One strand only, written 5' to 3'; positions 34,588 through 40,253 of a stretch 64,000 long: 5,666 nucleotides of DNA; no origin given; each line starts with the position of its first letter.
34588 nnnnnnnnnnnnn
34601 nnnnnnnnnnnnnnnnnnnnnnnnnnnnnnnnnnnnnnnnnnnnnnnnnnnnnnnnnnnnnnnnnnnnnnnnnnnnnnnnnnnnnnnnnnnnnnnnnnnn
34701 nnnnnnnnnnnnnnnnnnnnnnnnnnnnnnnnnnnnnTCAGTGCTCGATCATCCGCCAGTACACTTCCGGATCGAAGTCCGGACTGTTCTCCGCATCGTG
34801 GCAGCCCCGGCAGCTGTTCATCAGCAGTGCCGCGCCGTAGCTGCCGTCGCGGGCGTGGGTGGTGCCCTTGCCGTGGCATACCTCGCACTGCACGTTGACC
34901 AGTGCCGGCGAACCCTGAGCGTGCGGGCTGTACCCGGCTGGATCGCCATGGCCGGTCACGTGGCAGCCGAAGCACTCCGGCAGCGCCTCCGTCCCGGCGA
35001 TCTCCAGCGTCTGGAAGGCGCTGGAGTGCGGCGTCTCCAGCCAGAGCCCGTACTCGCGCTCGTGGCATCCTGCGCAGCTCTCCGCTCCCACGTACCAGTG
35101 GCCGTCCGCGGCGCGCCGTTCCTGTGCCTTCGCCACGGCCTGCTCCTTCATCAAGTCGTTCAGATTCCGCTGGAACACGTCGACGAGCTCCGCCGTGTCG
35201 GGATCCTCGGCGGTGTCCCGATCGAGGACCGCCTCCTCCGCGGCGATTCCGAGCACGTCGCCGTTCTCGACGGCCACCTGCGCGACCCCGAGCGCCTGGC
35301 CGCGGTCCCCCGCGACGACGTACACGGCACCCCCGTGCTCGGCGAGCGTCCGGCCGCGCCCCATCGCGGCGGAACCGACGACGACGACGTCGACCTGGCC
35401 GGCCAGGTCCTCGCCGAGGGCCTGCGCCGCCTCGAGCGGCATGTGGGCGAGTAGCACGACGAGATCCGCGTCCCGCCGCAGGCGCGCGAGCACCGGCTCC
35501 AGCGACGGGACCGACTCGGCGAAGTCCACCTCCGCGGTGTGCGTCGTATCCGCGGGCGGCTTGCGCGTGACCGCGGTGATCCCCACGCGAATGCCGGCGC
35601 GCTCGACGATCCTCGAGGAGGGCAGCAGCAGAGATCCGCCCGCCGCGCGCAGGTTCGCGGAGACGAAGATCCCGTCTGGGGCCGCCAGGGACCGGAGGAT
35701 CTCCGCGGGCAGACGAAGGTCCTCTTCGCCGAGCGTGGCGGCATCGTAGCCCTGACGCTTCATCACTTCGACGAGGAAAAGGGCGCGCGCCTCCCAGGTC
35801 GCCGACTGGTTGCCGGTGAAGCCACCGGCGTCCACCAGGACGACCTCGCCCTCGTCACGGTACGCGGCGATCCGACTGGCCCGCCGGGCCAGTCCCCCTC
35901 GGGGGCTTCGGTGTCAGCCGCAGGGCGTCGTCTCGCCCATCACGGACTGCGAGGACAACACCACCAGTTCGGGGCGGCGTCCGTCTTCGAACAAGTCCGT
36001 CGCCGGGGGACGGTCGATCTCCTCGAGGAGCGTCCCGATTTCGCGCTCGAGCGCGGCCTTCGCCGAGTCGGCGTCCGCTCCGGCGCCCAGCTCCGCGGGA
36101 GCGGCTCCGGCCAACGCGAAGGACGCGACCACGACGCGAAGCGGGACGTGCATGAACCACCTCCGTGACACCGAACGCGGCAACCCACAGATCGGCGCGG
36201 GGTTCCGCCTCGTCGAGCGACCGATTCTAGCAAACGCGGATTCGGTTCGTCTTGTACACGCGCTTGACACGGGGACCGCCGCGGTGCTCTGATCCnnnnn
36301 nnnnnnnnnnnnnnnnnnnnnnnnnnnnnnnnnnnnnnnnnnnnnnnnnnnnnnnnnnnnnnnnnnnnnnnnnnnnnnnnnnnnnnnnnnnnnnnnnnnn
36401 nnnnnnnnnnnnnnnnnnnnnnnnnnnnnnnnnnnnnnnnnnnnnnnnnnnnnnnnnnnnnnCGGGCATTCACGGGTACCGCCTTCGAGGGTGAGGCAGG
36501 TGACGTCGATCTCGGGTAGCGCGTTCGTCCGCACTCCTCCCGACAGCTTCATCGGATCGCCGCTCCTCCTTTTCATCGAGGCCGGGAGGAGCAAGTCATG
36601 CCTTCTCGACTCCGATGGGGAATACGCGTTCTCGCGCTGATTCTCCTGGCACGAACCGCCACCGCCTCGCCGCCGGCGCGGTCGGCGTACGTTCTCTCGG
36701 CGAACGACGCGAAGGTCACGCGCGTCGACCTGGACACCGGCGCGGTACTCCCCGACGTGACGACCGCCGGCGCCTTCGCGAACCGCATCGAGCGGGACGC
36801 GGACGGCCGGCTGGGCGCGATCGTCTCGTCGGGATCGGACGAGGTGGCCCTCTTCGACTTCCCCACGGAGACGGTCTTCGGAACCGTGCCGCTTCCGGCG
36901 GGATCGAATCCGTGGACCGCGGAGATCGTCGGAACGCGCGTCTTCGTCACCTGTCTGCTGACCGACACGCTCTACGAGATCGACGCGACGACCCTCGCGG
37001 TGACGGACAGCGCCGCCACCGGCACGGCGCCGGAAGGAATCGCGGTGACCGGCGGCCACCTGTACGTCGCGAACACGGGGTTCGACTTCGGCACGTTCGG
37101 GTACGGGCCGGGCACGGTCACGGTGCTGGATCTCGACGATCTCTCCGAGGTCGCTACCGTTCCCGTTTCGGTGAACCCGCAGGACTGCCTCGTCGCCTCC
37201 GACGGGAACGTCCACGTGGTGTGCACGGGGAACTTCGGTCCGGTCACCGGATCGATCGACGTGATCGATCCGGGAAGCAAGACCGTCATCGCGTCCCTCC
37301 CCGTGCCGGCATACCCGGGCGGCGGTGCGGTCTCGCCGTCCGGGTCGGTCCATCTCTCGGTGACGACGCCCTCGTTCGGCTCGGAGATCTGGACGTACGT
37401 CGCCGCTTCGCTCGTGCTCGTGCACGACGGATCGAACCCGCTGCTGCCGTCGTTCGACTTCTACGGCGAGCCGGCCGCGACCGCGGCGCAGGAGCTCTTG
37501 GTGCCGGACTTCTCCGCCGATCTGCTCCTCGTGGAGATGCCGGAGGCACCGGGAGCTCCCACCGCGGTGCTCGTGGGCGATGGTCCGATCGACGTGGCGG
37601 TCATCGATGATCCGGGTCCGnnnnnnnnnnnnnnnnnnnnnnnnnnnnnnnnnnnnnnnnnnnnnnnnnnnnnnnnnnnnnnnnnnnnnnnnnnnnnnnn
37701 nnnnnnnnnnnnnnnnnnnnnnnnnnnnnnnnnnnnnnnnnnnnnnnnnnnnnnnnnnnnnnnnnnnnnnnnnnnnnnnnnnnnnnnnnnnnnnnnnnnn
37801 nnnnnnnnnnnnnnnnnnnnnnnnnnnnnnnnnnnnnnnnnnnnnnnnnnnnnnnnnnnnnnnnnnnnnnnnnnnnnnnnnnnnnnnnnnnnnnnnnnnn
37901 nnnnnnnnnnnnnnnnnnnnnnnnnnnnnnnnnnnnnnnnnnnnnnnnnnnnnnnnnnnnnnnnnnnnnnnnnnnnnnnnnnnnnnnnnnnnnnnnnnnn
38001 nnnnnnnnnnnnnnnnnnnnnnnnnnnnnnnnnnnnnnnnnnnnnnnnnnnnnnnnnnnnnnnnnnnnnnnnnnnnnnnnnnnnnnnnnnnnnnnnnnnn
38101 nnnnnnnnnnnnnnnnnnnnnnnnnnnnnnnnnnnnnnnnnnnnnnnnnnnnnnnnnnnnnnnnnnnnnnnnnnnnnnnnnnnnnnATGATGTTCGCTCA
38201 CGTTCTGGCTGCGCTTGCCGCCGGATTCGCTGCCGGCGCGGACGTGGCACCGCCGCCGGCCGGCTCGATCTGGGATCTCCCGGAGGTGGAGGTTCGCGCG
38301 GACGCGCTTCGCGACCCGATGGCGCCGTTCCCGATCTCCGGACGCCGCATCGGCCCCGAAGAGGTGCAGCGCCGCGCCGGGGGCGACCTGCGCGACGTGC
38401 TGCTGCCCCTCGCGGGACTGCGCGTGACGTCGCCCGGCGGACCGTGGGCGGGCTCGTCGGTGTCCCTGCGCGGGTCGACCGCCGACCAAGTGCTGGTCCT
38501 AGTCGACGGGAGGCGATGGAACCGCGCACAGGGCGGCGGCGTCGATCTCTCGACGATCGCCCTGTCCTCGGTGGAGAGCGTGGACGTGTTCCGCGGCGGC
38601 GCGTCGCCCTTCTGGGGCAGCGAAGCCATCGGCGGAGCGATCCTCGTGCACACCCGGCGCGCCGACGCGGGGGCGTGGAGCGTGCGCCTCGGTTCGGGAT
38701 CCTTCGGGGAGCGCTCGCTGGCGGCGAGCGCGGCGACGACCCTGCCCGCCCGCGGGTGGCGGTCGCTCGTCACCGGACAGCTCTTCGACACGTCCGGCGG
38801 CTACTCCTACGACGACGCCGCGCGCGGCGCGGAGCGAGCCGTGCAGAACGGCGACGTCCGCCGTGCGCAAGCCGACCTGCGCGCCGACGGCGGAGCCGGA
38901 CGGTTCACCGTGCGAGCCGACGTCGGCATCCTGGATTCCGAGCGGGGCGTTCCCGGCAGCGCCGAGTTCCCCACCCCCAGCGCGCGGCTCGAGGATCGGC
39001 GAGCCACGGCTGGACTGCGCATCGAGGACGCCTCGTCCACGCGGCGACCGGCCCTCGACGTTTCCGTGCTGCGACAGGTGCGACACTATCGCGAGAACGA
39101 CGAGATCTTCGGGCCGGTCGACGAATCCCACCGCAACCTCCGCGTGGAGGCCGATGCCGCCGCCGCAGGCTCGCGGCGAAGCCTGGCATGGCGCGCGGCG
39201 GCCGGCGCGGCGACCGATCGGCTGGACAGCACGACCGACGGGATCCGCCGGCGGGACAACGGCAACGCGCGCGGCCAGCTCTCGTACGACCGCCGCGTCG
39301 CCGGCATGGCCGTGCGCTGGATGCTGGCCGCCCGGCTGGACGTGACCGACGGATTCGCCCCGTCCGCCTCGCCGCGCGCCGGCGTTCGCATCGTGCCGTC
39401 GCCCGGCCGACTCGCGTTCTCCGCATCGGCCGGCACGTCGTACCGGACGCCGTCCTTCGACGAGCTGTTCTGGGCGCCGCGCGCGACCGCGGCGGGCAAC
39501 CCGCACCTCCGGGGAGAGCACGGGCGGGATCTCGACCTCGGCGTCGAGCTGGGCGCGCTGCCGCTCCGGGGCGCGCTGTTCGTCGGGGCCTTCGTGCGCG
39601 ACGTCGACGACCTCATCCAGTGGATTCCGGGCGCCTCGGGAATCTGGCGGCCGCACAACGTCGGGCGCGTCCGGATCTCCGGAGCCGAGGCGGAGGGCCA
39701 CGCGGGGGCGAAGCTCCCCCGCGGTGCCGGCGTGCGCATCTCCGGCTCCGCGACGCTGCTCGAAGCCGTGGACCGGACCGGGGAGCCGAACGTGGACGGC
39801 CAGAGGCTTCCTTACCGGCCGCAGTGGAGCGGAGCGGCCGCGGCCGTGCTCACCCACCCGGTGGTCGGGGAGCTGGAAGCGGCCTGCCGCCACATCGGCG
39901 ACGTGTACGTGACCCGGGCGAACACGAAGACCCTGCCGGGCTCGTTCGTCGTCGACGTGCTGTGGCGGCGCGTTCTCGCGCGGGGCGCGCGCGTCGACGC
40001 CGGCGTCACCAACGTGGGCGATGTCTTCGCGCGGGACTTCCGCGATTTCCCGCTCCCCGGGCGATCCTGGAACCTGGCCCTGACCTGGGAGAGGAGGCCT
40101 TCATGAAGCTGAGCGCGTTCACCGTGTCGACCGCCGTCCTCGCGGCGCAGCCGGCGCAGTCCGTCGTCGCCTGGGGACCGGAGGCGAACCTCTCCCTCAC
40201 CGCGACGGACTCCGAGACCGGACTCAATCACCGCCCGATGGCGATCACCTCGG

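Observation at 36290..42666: Cobalamin riboswitch controlling a BtuB-like receptor flanked by three beta-propeller surface proteins (possible novel B12-capture apparatus)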

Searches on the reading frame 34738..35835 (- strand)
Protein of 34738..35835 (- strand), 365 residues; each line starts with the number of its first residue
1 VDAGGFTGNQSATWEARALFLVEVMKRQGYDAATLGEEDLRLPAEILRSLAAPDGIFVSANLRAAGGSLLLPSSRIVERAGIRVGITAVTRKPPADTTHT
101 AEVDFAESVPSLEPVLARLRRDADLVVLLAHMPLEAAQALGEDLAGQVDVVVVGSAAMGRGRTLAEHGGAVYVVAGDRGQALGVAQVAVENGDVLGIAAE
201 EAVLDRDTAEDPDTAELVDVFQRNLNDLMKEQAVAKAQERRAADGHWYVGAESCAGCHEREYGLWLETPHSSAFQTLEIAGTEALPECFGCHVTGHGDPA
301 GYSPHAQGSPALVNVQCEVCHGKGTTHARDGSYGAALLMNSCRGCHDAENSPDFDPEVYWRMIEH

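Call 20: search_protein_families(library=pfam, proteins=[window:34738-35835:-], max_evalue=0.001)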
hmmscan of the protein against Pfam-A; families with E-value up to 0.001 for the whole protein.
window:34738-35835:- (365 aa): 2 families
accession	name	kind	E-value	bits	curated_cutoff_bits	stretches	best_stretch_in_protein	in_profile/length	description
PF13435.11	Cytochrome_C554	-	4.9e-14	53.5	20.8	1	254-322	2-84/84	Cytochrome c554 and c-prime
PF14522.11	Cytochrome_C7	-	0.00012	22.3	24.8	0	313-350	12-52/67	Cytochrome c7 and related cytochrome c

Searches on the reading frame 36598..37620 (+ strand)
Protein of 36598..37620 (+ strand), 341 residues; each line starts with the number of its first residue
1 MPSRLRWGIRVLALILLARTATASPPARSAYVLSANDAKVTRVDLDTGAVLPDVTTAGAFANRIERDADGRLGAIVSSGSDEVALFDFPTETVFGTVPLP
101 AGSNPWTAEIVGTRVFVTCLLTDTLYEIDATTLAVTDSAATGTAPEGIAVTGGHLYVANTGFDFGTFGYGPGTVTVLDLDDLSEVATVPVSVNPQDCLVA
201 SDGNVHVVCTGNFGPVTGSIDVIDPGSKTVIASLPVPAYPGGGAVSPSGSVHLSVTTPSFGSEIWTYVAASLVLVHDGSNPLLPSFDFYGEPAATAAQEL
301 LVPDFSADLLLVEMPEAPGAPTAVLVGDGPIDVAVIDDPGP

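Call 48: search_protein_families(library=pfam, proteins=[window:36598-37620:+], max_evalue=10)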
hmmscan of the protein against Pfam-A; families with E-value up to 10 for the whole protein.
window:36598-37620:+ (341 aa): 4 families
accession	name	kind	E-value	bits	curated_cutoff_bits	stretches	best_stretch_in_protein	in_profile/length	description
PF13360.13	PQQ_2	-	0.0098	16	27.6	1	24-158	113-213/233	Outer membrane protein assembly factor BamB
PF01436.27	NHL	-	0.046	14.2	20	1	145-161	4-21/28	NHL repeat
PF21783.3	YNCE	-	0.063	13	27.1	1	38-151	178-292/339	YNCE-like beta-propeller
PF02239.22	Cytochrom_D1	-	0.26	10.2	25.5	1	169-195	96-122/368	Cytochrome D1 heme domain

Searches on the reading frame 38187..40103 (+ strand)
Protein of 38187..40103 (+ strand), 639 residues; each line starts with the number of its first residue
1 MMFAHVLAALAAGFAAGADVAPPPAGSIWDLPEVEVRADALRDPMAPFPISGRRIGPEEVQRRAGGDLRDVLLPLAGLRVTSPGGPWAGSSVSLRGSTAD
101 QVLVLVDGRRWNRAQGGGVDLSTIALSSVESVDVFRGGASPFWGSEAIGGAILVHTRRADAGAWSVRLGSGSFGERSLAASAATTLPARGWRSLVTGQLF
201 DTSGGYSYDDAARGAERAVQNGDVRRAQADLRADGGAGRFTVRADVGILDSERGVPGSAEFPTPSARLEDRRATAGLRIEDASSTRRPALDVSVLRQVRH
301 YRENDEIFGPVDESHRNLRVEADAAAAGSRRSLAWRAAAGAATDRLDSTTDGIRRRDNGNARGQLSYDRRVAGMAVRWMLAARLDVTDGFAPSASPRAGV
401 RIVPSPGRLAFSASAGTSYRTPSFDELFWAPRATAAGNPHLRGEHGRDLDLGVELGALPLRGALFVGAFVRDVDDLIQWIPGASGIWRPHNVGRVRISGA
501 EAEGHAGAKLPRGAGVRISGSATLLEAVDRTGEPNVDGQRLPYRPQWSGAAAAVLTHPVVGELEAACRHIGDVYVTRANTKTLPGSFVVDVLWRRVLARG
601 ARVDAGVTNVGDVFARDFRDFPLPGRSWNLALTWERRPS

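Call 8: search_protein_families(library=pfam, proteins=[window:38187-40103:+], max_evalue=0.1)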
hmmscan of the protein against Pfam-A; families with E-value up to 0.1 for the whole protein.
window:38187-40103:+ (639 aa): 2 families
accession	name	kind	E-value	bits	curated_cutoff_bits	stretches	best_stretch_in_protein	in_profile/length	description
PF00593.30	TonB_dep_Rec_b-barrel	-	1.5e-28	101.3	27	1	189-610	19-436/436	TonB dependent receptor-like, beta-barrel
PF07715.20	Plug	-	1.4e-18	67.8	23.9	1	54-151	11-107/107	TonB-dependent Receptor Plug Domain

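Call 9: search_protein_families(library=ncbifam, proteins=[window:38187-40103:+], max_evalue=0.1)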
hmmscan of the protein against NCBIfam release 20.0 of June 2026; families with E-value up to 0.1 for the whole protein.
window:38187-40103:+ (639 aa): 25 families
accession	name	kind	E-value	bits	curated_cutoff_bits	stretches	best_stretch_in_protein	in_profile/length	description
TIGR01779.1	TonB-B12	equivalog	3.2e-37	128.4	599.7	2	58-205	55-202/614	TonB-dependent vitamin B12 receptor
NF007926.1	PRK10641.1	equivalog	7.9e-24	84.1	836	2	57-195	53-191/617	TonB-dependent vitamin B12 receptor BtuB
TIGR01785.1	TonB-hemin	subfamily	2.2e-21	76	316.85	2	33-159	3-131/677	TonB-dependent heme/hemoglobin receptor family protein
TIGR01786.1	TonB-hemlactrns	subfamily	1.1e-20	73.7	323.75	2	42-159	15-136/719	TonB-dependent hemoglobin/transferrin/lactoferrin family receptor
NF038079.1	TonB_sider_MxcH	equivalog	2.7e-18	65.5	925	2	58-237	142-320/792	TonB-dependent siderophore myxochelin receptor MxcH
TIGR01783.1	TonB-siderophor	subfamily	9.4e-16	57.6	223.5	2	62-198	16-151/649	TonB-dependent siderophore receptor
NF010010.0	PRK13483.1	equivalog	5.9e-13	47.7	927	1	36-165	38-170/660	ligand-gated channel protein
NF007478.2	PRK10064.1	equivalog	6e-13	47.9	745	1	36-160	35-161/663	catecholate siderophore receptor CirA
NF049947.1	TonB_dep_PCPU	exception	3.2e-11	42.1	800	1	87-183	92-195/685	TonB-dependent receptor, PCPU motif-type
TIGR04056.1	OMP_RagA_SusC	subfamily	7e-11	41.2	368.25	1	75-168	122-215/981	SusC/RagA family TonB-linked outer membrane protein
NF010038.0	PRK13513.1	equivalog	1.7e-10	40.1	942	1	55-168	59-175/659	ligand-gated channel protein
NF053590.1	TonB_dep_TOL0244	equivalog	2.6e-10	39.5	645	1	57-507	37-478/604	TOL_0244 family TonB-dependent receptor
NF010011.0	PRK13484.1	equivalog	1.7e-09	36.5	1197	1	49-172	48-174/682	IreA family TonB-dependent siderophore receptor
NF010012.0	PRK13486.1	equivalog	1.7e-08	33.3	924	1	55-171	49-171/696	TonB-dependent receptor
NF049945.1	TonB_dep_FCYXU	equivalog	9.7e-06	24.5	825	1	90-159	96-169/697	TonB-dependent receptor, FCYXU motif-type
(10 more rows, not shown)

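Call 51: search_solved_structures(query=window:38187-40103:+, max_evalue=0.00001)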
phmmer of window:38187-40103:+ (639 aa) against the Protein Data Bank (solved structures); distinct sequences matched with E-value up to 0.00001: 12.
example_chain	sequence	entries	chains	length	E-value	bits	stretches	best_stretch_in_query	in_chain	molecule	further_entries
3rgn_A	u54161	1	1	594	1.1e-17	67.5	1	55-182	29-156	Vitamin B12 transporter BtuB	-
1nqf_A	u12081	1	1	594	2e-17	66.6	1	55-182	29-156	Vitamin B12 receptor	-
3rgm_A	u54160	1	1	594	2e-17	66.6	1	55-181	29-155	Vitamin B12 transporter BtuB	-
2gsk_A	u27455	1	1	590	2.2e-17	66.5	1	56-182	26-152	Vitamin B12 transporter btuB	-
1nqe_A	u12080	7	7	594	2.3e-17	66.5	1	55-182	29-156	Vitamin B12 receptor | Vitamin B12 transporter btuB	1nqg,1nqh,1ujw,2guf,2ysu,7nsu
3m8b_A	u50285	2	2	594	2.4e-17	66.4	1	57-182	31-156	Vitamin B12 transporter btuB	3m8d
8bmx_C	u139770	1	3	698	1.2e-15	60.7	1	402-585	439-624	Putative TonB-linked outer membrane receptor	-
2hdf_A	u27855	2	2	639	1e-12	51.1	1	36-164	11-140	Colicin I receptor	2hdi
9nn6_A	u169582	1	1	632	1.3e-12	50.7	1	38-164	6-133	Colicin I receptor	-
8p97_A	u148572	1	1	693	4e-12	49.1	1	404-587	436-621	TonB-dependent receptor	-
8p98_A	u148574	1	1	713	4.4e-12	49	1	404-587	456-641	Vitamin B12 transporter BtuB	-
8blw_A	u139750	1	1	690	1.6e-06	30.6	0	395-558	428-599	Vitamin B12 transporter BtuB1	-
